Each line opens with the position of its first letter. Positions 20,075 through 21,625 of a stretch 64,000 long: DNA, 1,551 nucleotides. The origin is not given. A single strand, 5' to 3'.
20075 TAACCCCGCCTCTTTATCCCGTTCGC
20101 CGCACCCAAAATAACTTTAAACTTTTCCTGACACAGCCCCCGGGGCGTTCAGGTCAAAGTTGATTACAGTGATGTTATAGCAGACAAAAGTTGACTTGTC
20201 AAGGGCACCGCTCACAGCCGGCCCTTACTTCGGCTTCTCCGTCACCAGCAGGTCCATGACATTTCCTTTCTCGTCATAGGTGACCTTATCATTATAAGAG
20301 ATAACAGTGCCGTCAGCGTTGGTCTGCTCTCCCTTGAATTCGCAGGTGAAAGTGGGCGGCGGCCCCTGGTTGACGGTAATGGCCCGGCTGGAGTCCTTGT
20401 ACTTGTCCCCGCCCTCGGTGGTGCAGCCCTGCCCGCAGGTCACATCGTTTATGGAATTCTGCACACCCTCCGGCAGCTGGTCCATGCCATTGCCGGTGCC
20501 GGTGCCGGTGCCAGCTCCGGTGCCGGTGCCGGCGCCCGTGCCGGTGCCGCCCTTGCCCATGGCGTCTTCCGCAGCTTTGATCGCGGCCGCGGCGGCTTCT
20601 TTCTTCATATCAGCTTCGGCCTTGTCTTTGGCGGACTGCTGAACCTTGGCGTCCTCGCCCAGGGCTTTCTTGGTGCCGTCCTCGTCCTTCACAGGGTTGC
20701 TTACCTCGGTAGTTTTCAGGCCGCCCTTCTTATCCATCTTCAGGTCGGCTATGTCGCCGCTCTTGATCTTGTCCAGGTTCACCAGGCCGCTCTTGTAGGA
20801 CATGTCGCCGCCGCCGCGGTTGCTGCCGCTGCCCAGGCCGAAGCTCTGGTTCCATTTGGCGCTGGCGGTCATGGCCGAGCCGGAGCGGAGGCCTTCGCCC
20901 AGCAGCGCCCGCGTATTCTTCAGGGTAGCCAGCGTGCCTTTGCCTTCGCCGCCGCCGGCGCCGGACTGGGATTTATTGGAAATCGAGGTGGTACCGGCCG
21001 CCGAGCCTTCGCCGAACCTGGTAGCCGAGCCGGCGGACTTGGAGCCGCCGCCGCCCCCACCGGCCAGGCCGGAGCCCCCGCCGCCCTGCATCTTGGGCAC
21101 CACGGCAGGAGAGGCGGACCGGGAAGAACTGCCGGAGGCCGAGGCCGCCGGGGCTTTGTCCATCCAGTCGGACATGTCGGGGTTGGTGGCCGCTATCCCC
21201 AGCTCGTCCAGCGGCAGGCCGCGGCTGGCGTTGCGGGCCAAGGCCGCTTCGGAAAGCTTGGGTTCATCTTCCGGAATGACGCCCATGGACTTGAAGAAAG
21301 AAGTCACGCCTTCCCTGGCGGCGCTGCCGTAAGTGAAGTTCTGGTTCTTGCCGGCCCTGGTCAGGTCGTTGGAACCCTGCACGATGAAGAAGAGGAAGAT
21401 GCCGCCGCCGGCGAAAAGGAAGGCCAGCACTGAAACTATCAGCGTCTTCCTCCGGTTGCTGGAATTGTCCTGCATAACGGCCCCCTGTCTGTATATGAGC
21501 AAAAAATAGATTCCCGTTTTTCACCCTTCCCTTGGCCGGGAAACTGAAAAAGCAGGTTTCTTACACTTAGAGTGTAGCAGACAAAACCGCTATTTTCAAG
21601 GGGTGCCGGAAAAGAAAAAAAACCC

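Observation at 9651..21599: Orphan ~11 kb envelope island: six tandem genes for membrane-anchored low-complexity proteins, followed by a beta-barrel OMP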

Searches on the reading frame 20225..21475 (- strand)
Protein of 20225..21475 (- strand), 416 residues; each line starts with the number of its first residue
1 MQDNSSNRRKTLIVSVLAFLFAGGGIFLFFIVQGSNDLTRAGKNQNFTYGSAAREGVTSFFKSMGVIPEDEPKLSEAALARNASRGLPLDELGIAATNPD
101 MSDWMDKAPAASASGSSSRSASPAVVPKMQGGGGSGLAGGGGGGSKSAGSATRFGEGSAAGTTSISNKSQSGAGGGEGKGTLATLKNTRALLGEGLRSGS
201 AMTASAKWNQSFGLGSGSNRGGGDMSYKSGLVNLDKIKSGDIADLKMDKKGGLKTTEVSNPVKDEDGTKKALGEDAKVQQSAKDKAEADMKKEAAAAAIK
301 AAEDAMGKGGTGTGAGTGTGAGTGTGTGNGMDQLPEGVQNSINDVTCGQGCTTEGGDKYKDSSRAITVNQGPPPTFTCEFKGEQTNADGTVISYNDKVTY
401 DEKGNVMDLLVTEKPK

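Call 3: search_protein_families(library=pfam, proteins=[window:20225-21475:-], max_evalue=1)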
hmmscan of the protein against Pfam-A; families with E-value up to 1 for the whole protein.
window:20225-21475:- (416 aa): 0 families

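Call 4: search_protein_families(library=ncbifam, proteins=[window:20225-21475:-], max_evalue=1)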
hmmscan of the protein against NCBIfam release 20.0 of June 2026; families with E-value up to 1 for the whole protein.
window:20225-21475:- (416 aa): 1 family
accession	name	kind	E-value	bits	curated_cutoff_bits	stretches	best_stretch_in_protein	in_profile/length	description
TIGR02794.1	tolA_full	equivalog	0.00033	20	59.45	1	268-313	198-243/362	cell envelope integrity protein TolA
